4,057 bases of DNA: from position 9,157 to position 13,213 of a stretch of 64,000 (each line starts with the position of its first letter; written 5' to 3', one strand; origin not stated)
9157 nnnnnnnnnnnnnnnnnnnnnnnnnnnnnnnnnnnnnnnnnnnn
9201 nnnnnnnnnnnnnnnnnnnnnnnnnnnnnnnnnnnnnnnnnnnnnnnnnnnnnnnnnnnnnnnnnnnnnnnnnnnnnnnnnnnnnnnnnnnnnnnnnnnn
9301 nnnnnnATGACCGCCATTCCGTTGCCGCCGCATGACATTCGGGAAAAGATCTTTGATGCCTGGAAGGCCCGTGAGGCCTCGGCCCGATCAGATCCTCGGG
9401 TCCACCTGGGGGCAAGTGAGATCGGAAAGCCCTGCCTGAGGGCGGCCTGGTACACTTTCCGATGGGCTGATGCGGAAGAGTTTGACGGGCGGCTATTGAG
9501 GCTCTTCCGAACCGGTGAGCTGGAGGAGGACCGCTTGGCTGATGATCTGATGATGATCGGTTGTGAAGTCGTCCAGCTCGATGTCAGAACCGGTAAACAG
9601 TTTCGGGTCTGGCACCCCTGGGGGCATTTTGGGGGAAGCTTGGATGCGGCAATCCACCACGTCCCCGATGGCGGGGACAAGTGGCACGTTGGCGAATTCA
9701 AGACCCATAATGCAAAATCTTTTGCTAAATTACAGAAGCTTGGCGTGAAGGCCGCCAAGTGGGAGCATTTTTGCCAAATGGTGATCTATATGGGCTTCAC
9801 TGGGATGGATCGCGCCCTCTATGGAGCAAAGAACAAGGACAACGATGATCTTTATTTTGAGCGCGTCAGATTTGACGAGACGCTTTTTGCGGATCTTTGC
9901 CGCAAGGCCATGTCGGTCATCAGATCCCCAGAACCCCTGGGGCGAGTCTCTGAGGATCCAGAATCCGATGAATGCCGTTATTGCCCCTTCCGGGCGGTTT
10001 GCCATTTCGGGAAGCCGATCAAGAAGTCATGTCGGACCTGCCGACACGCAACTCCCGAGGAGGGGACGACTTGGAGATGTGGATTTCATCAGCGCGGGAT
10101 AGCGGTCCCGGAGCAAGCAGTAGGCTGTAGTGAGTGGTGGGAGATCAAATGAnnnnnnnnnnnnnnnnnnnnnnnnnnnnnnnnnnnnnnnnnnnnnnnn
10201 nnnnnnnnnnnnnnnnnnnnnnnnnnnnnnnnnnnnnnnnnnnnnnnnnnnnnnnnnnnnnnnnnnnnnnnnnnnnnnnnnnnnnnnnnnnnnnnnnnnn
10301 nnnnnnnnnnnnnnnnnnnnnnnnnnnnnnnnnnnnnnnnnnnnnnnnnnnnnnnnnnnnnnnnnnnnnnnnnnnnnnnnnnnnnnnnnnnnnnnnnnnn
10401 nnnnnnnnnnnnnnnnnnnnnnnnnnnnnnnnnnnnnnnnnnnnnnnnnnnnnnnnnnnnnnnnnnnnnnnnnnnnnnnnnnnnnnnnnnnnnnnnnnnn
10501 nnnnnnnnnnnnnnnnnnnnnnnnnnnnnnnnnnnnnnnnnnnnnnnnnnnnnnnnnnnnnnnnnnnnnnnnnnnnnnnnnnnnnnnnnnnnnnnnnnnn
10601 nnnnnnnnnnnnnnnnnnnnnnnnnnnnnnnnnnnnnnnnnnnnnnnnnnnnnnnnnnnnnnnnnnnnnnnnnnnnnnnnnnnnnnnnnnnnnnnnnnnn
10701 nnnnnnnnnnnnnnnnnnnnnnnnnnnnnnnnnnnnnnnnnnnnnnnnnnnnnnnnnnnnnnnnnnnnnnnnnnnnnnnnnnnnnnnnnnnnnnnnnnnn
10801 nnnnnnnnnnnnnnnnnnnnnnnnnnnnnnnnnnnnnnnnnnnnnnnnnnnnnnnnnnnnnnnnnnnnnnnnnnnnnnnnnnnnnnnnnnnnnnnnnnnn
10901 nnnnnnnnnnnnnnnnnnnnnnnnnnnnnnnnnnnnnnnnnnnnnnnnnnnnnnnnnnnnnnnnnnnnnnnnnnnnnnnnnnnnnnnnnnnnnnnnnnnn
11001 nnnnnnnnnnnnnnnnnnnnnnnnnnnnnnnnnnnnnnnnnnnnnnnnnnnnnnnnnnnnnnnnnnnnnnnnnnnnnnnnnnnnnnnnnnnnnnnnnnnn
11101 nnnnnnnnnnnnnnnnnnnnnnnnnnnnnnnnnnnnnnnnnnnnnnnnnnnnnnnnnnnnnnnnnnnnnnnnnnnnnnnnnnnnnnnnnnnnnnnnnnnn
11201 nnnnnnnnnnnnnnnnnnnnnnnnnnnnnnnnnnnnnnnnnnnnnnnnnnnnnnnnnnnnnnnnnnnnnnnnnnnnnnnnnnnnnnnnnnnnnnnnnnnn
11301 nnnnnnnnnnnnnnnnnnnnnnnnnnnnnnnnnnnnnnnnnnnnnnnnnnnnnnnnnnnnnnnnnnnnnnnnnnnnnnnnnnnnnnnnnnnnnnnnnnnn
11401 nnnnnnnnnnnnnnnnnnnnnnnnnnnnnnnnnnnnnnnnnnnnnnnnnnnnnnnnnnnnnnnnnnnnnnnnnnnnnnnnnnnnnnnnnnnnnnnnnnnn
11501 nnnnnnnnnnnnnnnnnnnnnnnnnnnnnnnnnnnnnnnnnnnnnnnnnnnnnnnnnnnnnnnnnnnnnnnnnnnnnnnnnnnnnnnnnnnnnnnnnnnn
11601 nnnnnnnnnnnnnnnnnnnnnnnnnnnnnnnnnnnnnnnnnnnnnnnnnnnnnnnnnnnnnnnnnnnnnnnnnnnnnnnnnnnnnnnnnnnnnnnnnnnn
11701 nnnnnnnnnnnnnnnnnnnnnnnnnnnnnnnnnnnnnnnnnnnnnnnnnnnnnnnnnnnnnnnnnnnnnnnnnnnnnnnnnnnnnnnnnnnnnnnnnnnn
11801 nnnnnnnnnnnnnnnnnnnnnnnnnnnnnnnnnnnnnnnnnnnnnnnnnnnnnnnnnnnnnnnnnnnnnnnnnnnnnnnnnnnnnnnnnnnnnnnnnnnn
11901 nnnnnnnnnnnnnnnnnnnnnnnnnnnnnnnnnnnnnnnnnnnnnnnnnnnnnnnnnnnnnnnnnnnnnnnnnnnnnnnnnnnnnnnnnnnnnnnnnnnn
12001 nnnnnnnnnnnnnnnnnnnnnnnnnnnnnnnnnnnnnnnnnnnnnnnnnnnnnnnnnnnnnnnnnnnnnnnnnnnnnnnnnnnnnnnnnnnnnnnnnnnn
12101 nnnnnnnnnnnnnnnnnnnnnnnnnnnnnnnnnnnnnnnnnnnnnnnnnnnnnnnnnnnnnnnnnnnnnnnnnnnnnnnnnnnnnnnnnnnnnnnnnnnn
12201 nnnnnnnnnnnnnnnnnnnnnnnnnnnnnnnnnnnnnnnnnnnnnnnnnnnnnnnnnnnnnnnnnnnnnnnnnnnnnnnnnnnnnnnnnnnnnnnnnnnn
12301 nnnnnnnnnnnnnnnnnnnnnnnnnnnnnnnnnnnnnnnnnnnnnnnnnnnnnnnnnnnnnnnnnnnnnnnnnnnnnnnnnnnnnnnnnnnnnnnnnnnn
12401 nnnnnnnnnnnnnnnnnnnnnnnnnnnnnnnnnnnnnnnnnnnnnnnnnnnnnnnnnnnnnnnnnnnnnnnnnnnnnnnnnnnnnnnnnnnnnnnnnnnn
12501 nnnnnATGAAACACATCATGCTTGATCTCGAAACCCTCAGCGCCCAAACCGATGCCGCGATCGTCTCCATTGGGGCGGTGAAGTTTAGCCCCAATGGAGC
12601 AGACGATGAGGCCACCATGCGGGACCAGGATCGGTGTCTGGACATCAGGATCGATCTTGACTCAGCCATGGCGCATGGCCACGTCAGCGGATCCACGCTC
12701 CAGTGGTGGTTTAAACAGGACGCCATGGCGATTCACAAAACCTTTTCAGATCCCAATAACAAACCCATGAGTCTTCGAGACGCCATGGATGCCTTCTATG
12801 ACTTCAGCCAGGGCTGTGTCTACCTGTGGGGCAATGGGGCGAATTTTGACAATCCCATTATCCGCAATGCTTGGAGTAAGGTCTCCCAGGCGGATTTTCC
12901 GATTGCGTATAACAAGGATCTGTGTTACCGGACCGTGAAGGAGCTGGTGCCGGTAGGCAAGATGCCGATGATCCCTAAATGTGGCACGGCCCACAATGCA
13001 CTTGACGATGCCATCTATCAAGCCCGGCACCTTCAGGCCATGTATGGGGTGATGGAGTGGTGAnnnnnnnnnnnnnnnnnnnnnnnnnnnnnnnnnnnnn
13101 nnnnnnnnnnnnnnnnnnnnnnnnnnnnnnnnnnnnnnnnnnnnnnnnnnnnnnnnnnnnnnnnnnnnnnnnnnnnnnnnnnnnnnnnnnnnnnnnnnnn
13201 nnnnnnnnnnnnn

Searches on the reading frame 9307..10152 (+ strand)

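Call 3: search_protein_families(library=pfam, proteins=[window:9307-10152:+], max_evalue=0.01)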
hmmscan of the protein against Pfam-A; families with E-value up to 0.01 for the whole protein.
window:9307-10152:+ (281 aa): 1 family
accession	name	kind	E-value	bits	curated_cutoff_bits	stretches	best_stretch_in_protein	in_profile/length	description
PF12705.13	PDDEXK_1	-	7.5e-06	26.5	22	1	57-233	83-247/247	PD-(D/E)XK nuclease superfamily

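Call 4: search_protein_families(library=phrogs, proteins=[window:9307-10152:+], max_evalue=0.01)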
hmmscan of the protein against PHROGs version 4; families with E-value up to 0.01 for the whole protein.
window:9307-10152:+ (281 aa): 3 families
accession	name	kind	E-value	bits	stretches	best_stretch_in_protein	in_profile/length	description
phrog_1990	-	DNA, RNA and nucleotide metabolism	5e-89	299.5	1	18-278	24-282/290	Cas4-domain exonuclease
phrog_1706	-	DNA, RNA and nucleotide metabolism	2.3e-08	34.8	1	22-237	38-247/293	CRISPR/Cas system associated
phrog_434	-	DNA, RNA and nucleotide metabolism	1.4e-06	28.8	1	99-201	134-229/372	RecE-like recombination exonuclease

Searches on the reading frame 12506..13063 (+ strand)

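Call 75: search_protein_families(library=phrogs, proteins=[window:12506-13063:+], max_evalue=0.00001)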
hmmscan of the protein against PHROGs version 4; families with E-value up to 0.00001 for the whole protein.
window:12506-13063:+ (185 aa): 6 families
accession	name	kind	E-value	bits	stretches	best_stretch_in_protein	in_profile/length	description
phrog_255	-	DNA, RNA and nucleotide metabolism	3.6e-43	149.2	1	1-180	180-359/436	exonuclease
phrog_14078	-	unknown function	1.6e-22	81.3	1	2-179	82-253/264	-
phrog_20376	-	DNA, RNA and nucleotide metabolism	1.1e-18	68.3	1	2-180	348-520/530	exonuclease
phrog_2082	-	DNA, RNA and nucleotide metabolism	2.3e-17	63.5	1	2-180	641-813/823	exonuclease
phrog_8783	-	unknown function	6.5e-14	52.7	1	102-180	24-104/114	-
phrog_192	-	DNA, RNA and nucleotide metabolism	3.6e-08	34.1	1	1-181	106-272/397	DNA polymerase exonuclease subunit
